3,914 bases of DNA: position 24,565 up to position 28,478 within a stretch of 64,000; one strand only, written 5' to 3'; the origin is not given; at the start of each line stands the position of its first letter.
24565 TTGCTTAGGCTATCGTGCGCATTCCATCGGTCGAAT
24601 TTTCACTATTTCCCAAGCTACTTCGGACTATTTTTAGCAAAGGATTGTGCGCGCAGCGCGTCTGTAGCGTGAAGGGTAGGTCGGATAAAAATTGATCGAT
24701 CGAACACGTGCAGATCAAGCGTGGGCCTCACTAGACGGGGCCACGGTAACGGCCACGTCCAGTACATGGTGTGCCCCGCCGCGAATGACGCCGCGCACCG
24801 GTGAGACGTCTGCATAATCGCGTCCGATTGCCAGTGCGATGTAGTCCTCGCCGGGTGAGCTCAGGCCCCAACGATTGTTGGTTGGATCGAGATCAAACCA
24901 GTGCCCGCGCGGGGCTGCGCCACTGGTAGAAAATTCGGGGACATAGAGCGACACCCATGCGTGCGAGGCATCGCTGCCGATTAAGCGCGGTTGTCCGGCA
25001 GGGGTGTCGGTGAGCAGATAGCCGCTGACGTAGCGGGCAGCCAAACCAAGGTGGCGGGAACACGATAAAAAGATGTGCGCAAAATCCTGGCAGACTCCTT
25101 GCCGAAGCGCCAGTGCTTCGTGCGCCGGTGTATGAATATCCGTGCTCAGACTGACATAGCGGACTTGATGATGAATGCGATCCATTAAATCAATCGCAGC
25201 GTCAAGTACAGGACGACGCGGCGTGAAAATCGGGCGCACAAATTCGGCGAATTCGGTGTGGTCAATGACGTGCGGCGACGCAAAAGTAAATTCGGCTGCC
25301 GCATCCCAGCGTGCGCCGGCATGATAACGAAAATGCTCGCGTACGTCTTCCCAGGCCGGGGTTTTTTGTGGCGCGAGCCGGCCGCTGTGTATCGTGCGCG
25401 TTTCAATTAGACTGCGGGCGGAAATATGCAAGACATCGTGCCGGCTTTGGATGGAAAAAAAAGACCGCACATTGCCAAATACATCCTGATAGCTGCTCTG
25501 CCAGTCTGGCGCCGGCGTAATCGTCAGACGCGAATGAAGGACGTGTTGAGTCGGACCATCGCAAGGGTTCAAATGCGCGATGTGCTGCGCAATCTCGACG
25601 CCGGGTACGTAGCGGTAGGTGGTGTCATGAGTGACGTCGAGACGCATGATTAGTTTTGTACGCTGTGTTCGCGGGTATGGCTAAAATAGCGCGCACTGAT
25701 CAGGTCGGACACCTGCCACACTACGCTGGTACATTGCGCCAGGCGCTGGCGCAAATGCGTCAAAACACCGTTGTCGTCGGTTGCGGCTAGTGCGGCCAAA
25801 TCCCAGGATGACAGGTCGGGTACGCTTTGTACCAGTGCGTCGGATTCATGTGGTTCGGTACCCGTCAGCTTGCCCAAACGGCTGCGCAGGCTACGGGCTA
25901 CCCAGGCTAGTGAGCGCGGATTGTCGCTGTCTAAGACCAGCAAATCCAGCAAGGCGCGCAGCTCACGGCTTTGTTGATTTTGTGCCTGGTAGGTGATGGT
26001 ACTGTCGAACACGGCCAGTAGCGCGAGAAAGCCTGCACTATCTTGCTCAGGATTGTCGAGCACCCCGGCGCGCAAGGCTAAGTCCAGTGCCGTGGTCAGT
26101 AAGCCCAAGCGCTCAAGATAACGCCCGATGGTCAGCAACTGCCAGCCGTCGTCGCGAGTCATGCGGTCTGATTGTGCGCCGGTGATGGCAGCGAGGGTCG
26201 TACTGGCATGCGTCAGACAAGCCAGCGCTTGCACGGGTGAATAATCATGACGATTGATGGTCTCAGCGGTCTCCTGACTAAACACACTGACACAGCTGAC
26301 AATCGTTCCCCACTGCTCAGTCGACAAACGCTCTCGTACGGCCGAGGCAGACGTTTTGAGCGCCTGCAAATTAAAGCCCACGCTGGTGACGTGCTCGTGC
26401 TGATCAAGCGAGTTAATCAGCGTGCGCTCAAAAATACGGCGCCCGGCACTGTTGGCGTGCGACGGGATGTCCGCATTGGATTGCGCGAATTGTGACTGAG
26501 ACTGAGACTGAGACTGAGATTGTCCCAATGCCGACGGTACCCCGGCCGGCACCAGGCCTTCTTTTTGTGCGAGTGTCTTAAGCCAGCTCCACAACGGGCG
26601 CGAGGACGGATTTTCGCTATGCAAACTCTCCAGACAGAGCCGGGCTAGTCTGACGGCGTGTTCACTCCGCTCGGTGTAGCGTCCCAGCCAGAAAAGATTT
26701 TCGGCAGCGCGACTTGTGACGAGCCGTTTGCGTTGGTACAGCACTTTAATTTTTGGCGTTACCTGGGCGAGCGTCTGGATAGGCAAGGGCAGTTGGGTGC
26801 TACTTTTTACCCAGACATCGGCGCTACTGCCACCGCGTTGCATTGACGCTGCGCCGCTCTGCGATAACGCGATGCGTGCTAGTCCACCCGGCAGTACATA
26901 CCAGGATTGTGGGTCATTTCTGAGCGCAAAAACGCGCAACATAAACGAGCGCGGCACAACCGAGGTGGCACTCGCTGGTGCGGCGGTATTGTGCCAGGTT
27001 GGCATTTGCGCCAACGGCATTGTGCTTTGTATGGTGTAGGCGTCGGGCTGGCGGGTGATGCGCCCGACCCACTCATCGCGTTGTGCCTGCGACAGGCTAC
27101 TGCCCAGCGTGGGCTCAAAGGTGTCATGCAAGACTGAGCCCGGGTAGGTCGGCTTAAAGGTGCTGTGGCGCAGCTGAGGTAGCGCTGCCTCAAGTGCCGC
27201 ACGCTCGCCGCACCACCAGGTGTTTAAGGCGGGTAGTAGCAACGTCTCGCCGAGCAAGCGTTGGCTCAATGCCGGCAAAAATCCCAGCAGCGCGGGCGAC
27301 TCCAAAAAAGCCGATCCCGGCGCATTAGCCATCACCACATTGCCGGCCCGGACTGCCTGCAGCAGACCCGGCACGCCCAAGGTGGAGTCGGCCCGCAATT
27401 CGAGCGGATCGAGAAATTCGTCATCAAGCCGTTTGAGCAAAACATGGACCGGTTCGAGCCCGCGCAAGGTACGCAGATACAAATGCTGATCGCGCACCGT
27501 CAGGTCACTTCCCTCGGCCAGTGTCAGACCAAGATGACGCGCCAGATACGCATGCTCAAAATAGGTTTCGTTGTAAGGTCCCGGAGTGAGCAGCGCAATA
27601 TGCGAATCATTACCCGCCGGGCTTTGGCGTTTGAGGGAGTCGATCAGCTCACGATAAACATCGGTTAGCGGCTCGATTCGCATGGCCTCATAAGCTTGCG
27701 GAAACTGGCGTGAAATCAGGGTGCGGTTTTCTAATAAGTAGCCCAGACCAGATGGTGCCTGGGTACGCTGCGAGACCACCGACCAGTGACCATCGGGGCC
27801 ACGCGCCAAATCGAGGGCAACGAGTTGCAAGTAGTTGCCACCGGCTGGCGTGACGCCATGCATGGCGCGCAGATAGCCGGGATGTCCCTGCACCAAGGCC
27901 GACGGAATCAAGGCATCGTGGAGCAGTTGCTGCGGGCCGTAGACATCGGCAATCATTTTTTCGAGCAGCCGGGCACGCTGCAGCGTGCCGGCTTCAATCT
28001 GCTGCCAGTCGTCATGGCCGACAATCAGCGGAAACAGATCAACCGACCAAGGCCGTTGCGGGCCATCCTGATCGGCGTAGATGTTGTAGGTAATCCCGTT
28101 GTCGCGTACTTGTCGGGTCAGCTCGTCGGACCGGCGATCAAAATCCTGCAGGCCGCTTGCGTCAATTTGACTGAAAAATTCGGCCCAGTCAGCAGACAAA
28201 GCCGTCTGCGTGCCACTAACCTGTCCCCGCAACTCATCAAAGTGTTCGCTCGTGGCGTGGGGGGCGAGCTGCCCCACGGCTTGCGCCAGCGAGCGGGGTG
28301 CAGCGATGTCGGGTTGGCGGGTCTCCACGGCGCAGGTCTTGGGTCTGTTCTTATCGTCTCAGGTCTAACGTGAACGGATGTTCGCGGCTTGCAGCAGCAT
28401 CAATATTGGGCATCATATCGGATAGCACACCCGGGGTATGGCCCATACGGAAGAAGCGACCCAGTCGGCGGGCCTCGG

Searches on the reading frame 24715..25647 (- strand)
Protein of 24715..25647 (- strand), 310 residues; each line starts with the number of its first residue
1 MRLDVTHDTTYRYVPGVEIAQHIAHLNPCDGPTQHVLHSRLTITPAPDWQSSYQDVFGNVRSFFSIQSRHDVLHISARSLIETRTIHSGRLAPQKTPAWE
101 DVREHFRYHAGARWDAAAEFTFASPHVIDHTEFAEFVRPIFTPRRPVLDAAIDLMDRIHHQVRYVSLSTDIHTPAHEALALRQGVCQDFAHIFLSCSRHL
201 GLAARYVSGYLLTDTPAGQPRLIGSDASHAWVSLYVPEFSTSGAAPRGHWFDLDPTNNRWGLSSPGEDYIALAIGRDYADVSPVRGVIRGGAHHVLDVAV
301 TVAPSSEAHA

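Call 7: search_protein_families(library=pfam, proteins=[window:24715-25647:-], max_evalue=0.001)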
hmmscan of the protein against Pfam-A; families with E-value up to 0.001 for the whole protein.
window:24715-25647:- (310 aa): 2 families
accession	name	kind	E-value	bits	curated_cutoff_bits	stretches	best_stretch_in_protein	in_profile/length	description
PF08379.15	Bact_transglu_N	-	4.3e-20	72.7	27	1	3-82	1-80/80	Bacterial transglutaminase-like N-terminal region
PF01841.26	Transglut_core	-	7.1e-17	62.1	23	1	138-255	5-108/108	Transglutaminase-like superfamily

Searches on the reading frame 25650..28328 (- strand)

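Call 7: search_protein_families(library=pfam, proteins=[window:25650-28328:-], max_evalue=0.001)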
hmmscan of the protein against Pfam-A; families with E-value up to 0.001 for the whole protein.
window:25650-28328:- (892 aa): 3 families
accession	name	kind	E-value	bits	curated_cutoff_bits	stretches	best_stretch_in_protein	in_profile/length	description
PF14403.11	CP_ATPgrasp_2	-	2.5e-138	461.5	32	1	100-487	1-374/374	Circularly permuted ATP-grasp type 2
PF04174.18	CP_ATPgrasp_1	-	5.1e-95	318.7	23.1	1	100-432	1-330/332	A circularly permuted ATPgrasp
PF04168.17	Alpha-E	-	5.1e-56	191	20.8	1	538-882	2-294/294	A predicted alpha-helical domain with a conserved ER motif.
